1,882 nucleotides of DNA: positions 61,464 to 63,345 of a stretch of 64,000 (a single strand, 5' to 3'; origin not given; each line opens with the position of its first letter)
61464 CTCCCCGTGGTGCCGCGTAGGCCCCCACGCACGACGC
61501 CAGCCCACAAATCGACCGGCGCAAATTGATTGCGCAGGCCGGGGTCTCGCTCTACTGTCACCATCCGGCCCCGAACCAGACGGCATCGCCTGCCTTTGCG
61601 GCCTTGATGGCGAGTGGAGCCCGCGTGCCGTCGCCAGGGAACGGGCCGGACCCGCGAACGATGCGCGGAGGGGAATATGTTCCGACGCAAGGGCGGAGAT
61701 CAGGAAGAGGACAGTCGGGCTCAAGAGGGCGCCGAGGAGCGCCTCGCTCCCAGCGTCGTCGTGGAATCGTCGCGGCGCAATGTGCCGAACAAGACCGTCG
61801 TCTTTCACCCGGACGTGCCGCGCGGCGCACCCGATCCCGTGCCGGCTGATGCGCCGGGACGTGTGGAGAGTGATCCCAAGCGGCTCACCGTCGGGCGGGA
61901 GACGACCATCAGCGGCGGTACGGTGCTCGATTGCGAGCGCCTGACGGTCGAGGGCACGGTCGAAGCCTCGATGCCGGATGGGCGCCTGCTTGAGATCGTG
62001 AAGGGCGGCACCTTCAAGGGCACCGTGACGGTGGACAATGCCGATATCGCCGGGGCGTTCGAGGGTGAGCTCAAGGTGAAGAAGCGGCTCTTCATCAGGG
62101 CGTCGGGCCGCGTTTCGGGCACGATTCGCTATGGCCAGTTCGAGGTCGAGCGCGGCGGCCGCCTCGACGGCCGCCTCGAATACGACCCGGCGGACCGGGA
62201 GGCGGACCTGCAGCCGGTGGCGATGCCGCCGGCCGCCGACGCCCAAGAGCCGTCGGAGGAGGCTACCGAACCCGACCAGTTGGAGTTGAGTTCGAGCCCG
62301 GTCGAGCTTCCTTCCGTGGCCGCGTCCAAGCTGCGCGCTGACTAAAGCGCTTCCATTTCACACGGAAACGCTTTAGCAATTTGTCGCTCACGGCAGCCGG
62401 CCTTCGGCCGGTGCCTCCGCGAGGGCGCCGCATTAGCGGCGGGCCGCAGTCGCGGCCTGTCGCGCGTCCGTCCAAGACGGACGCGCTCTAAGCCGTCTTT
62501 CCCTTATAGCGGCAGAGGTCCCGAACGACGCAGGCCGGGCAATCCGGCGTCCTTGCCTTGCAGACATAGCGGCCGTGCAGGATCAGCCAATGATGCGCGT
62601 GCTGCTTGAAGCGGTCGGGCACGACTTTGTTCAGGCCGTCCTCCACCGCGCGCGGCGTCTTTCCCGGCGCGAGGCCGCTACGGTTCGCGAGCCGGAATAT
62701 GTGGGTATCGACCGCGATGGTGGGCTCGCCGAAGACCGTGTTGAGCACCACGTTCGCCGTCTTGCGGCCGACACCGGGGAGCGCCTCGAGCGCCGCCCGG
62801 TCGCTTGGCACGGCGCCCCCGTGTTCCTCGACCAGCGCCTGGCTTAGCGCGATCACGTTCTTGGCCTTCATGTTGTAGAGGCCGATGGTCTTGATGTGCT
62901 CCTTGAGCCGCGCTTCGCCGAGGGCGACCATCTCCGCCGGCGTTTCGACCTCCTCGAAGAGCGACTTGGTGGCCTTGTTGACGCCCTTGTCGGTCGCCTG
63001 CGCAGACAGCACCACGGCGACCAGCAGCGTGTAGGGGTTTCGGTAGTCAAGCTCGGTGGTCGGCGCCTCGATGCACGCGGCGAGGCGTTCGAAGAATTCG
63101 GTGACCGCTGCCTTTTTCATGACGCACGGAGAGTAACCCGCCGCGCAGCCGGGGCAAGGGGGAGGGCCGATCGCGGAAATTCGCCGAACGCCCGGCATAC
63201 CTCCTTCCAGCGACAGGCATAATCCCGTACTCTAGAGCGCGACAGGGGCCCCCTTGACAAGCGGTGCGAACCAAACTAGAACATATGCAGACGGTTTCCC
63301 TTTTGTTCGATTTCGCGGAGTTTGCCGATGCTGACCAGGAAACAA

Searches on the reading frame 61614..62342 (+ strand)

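Call 65: search_protein_families(library=pfam, proteins=[window:61614-62342:+], max_evalue=0.00001)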
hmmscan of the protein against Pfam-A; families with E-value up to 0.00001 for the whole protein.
window:61614-62342:+ (243 aa): 1 family
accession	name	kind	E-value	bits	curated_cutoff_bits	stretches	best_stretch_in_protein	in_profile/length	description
PF04519.19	Bactofilin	-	1.5e-18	67.3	27.9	1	92-188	2-97/98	Polymer-forming cytoskeletal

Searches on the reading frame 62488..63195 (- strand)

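Call 65: search_protein_families(library=pfam, proteins=[window:62488-63195:-], max_evalue=0.00001)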
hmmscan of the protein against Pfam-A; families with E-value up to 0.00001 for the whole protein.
window:62488-63195:- (235 aa): 2 families
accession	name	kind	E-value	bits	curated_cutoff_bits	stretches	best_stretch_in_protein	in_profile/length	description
PF00730.31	HhH-GPD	-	2.2e-23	83.1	26.2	1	59-193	1-107/108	HhH-GPD superfamily base excision DNA repair protein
PF00633.29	HHH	-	4.4e-07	29.9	24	1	125-152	2-29/30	Helix-hairpin-helix motif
